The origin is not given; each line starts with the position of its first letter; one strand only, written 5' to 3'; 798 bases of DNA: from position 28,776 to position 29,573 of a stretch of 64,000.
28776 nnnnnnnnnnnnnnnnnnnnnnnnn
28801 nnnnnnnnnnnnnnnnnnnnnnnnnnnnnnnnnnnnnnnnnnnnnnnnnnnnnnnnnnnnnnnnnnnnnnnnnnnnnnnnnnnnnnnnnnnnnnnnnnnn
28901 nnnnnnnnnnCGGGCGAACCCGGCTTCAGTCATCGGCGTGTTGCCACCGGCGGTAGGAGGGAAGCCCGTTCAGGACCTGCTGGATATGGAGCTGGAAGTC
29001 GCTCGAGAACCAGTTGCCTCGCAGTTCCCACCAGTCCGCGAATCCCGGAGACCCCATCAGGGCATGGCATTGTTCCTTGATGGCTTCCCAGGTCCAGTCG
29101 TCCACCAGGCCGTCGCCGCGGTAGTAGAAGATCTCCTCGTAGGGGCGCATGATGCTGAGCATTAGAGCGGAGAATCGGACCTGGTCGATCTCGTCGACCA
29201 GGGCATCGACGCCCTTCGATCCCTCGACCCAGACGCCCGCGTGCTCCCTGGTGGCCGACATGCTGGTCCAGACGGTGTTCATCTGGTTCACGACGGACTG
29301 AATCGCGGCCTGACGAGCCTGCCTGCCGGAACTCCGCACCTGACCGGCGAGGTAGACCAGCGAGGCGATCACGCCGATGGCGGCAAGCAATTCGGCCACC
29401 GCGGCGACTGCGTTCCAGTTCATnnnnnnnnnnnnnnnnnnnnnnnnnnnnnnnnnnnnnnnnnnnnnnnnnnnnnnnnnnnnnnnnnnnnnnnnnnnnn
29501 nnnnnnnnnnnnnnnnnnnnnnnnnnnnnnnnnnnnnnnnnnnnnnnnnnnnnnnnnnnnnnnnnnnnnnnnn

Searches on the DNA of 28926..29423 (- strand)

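Call 68: build_rna_model(alignment_id=A6)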
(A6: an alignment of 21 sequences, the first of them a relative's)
Model R1 built from alignment A6 (21 sequences, 116 columns); structure: RNAalifold consensus.
model positions 99; base pairs 17; branch points 0; effective number of sequences 8.05; information 0.59 bits per position. Calibrated on 0.2 Mb of random sequence (short: E-values are rough).
structure used (alignment columns):
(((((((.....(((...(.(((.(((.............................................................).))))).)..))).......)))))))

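Call 69: search_with_rna_model(model_id=R1, source=window, max_evalue=10, filters=off)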
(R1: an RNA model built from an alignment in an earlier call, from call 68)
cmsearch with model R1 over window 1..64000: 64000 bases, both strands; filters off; matches with E-value up to 10: 6.
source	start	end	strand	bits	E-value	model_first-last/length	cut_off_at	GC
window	48979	49095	+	11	0.87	1-99/99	no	0.62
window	10781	10840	+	9.6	1.8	1-99/99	no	0.75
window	44934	44949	-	8.6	3.2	1-99/99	no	0.69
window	44934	44949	+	8.1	4.2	1-99/99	no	0.69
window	51790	51876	-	7.6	5.5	1-99/99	no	0.67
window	27967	28053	-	7.3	6.4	1-99/99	no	0.68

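Call 70: search_with_rna_model(model_id=R1, sources=[L002, L003, L004, L005, L006, L007, L008, L009, L010, L011, L012, L013, L014, L015, L016, L017, L018, L019, L020, L021, L022, L023, L024, L025, L026, L027, L028, L029, L030, L031, L032, L033, L034, L035, L036, L037, L038, L039, L040, L041, L042, L043, L044, L045, L046, L047, L048, L049, L050, L051, L052, L053, L054, L055, L056, L057, L058, L059, L060, L061, L062, L063, L064, L065, L066, L067, L068, L069, L070, L071, L072, L073, L074, L075, L076, L077, L078, L079, L080, L081, L082, L083, L084, L085, L086, L087, L088, L089, L090, L091, L092, L093, L094, L095, L096, L097, L098], max_evalue=0.001)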
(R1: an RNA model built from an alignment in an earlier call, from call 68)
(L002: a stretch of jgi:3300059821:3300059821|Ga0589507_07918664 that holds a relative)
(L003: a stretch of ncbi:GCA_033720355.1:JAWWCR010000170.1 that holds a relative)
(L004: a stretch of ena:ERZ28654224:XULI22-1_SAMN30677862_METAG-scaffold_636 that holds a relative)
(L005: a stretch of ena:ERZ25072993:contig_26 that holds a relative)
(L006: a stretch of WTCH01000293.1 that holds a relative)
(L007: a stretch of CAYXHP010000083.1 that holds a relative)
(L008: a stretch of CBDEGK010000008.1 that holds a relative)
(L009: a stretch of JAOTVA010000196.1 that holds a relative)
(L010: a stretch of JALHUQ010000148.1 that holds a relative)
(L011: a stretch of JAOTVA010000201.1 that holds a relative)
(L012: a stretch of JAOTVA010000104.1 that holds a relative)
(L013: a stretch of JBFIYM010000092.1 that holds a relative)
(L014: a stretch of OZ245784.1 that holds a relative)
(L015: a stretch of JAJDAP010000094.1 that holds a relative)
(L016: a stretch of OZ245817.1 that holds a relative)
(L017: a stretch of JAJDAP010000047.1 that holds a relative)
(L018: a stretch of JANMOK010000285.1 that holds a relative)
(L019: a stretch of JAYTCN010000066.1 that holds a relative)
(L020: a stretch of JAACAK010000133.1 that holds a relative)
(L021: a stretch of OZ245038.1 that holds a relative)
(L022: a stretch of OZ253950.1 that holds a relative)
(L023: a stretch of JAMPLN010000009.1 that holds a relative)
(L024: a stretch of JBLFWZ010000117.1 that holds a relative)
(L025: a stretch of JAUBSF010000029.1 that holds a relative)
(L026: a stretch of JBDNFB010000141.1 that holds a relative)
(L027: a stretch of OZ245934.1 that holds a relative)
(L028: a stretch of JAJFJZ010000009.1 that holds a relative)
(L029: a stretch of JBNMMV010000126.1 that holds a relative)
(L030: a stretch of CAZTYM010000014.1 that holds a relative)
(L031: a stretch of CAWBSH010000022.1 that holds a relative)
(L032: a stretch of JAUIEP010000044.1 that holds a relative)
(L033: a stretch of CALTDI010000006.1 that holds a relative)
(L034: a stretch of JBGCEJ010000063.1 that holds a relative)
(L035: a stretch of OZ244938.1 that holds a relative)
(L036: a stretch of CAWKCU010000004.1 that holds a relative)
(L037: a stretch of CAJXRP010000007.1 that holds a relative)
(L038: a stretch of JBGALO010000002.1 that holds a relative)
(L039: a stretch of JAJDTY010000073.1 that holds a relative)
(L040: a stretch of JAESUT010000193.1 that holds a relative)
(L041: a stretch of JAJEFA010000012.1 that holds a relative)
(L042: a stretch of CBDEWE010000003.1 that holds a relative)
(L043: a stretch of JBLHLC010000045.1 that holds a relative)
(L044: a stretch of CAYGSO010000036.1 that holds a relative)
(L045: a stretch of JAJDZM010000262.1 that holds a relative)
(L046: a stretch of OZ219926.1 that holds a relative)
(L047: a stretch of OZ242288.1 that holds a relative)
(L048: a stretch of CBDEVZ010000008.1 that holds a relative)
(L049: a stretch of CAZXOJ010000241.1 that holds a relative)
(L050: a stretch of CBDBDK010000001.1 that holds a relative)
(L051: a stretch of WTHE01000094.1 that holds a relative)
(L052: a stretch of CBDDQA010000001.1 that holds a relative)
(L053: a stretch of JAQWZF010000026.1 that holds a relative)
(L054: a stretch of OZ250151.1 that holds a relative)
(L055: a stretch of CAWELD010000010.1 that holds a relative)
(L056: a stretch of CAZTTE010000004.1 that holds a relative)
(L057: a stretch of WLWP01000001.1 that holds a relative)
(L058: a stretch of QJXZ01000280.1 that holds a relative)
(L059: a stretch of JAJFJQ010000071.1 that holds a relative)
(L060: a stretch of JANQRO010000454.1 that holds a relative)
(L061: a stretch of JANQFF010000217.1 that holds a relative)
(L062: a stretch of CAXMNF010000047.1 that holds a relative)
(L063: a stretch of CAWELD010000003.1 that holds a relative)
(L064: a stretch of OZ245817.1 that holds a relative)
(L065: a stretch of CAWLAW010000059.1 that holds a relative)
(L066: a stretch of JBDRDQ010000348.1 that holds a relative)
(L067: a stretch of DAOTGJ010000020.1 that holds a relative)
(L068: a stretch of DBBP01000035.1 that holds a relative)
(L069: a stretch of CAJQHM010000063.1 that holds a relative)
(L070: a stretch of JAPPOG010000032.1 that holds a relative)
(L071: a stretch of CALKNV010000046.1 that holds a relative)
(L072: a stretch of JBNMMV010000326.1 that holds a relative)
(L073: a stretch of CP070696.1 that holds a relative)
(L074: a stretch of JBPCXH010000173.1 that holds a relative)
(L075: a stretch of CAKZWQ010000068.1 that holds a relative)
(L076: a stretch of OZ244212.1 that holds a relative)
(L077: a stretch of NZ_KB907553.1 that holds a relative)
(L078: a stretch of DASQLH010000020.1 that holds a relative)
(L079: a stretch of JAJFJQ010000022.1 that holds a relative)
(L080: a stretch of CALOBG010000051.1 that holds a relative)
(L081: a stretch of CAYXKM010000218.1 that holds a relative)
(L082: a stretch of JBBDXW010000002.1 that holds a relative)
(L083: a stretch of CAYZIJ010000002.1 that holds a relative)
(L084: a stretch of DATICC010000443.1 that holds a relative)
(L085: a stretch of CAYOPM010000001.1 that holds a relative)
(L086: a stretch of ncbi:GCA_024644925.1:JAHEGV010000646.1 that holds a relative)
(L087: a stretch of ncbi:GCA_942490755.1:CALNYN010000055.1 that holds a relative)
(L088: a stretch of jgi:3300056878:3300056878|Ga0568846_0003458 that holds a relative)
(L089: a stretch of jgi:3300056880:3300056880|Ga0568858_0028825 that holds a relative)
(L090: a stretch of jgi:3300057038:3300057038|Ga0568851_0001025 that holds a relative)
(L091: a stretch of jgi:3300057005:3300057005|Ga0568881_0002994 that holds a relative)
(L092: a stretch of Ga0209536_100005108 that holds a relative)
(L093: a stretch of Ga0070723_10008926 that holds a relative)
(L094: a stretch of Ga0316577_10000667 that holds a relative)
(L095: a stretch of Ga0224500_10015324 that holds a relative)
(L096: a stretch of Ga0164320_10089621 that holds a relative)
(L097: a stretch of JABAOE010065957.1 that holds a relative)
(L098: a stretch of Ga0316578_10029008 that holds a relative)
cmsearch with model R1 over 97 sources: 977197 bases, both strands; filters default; matches with E-value up to 0.001: 47.
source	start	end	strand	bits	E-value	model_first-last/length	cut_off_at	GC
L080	7453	7550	+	82.7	1.1e-16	1-99/99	no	0.65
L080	1205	1302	+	82.5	1.2e-16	1-99/99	no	0.63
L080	6517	6627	+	80.9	2.8e-16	1-99/99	no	0.5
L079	136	246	+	79.7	5.7e-16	1-99/99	no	0.42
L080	10610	10707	+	78.9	8.7e-16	1-99/99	no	0.63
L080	6985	7094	+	76.8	2.7e-15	1-99/99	no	0.52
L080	11085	11194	+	76.7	2.9e-15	1-99/99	no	0.53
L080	3616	3725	+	76.6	3.1e-15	1-99/99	no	0.55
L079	1547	1658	+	75.9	4.4e-15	1-99/99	no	0.4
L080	1680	1789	+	75.7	5.1e-15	1-99/99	no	0.55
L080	2310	2404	+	75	7.3e-15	1-99/99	no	0.61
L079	5372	5481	+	74.6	8.9e-15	1-99/99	no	0.44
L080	749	858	+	74.4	1e-14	1-99/99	no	0.55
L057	5879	5977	+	74.4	1e-14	1-99/99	no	0.58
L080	2597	2706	+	74.3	1.1e-14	1-99/99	no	0.53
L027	3717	3812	+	73.6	1.6e-14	1-99/99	no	0.6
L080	11572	11681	+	73.4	1.8e-14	1-99/99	no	0.55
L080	3129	3238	+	73.1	2e-14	1-99/99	no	0.51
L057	5156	5254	+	72.5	2.9e-14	1-99/99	no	0.56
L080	260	370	+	72.4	3e-14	1-99/99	no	0.55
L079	990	1100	+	71.1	6.1e-14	1-99/99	no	0.44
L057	8329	8427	+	71.1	6.3e-14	1-99/99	no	0.57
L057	1360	1455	+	70.8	7.2e-14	1-99/99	no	0.58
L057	3155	3253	+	68.2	3e-13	1-99/99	no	0.57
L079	5872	5983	+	66.6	7.6e-13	1-99/99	no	0.42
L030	4403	4501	+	64.7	2.1e-12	1-99/99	no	0.62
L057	6433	6531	+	63.7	3.7e-12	1-99/99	no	0.58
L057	733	829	+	63.4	4.2e-12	1-99/99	no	0.63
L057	7728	7825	+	60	2.7e-11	1-99/99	no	0.57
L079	3686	3796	+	58.5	6.3e-11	1-99/99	no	0.45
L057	5306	5378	+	49.7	7.8e-09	1-99/99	no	0.51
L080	9986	10080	+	45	1e-07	1-99/99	no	0.6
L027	4399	4486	+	41.7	6.2e-07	1-99/99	no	0.57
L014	8916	9004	+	41.4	7.3e-07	1-99/99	no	0.67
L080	6517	6627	-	34.7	3e-05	1-99/99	no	0.5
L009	4952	5050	+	34.2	3.9e-05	1-99/99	no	0.62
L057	1977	2074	+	34.2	3.9e-05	1-99/99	no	0.55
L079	5872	5983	-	33.5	5.6e-05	1-99/99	no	0.42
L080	749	858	-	32.5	9.8e-05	1-99/99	no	0.55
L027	4871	4963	+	32.4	0.0001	1-99/99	no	0.56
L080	6985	7094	-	31.6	0.00016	1-99/99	no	0.52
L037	2076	2194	+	29.9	0.0004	1-99/99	no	0.5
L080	11085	11194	-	29.6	0.00048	1-99/99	no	0.53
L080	1680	1789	-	29.1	0.00064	1-99/99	no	0.55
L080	2597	2706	-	28.9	0.00069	1-99/99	no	0.53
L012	3811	3909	+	28.6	0.00084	1-99/99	no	0.63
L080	3129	3238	-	28.4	0.00093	1-99/99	no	0.51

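Call 79: search_with_rna_model(model_id=R1, sources=[L007, L009, L011, L012, L013, L044, L072, L099, L101, L094, L055], max_evalue=1, filters=off)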
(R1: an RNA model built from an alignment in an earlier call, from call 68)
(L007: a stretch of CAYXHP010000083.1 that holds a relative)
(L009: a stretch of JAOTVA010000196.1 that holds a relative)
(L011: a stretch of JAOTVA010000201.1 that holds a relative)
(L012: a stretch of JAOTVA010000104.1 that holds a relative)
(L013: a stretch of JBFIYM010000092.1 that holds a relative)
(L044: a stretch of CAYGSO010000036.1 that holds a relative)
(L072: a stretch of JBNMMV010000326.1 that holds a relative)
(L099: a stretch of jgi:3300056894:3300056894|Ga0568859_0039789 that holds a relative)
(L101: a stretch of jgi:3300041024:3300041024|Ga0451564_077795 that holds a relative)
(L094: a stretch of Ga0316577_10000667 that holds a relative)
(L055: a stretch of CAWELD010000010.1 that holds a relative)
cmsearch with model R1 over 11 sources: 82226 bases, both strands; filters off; matches with E-value up to 1: 26.
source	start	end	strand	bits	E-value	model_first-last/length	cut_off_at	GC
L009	4952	5050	+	34.2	3.3e-06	1-99/99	no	0.62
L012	3811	3909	+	28.6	7.1e-05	1-99/99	no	0.63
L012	709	804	+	28.2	8.8e-05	1-99/99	no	0.58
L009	3338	3436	+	25.4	0.00041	1-99/99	no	0.63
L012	3168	3266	+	24.9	0.00053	1-99/99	no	0.63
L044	1359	1423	+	22.7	0.0018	1-99/99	no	0.46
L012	7165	7263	+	20.8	0.005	1-99/99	no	0.61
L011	1454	1552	+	20.2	0.0069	1-99/99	no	0.62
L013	642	770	+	19.5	0.01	1-99/99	no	0.67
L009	14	128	+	17.7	0.027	1-99/99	no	0.63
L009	4107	4222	+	17.7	0.028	1-99/99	no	0.62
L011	2154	2255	+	17.6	0.03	1-99/99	no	0.63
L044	2718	2783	+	17.5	0.031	1-99/99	no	0.44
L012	8702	8800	+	17.4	0.032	1-99/99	no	0.62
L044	2096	2161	+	17.3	0.034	1-99/99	no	0.44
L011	583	685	+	16.6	0.051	1-99/99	no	0.63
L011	3375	3472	+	16.3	0.058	1-99/99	no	0.63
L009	1608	1704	+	15.9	0.073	1-99/99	no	0.62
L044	3320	3382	+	15.6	0.086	1-99/99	no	0.4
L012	9330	9428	+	15.3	0.1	1-99/99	no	0.62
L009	2528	2624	+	14.3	0.18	1-99/99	no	0.61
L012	2292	2398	+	12.7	0.42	1-99/99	no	0.52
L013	4075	4186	+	11.8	0.68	1-99/99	no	0.7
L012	1400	1506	+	11.7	0.73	1-99/99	no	0.62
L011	4168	4265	+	11.4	0.89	4-96/99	no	0.6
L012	2737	2861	+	11.2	0.98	1-99/99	no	0.58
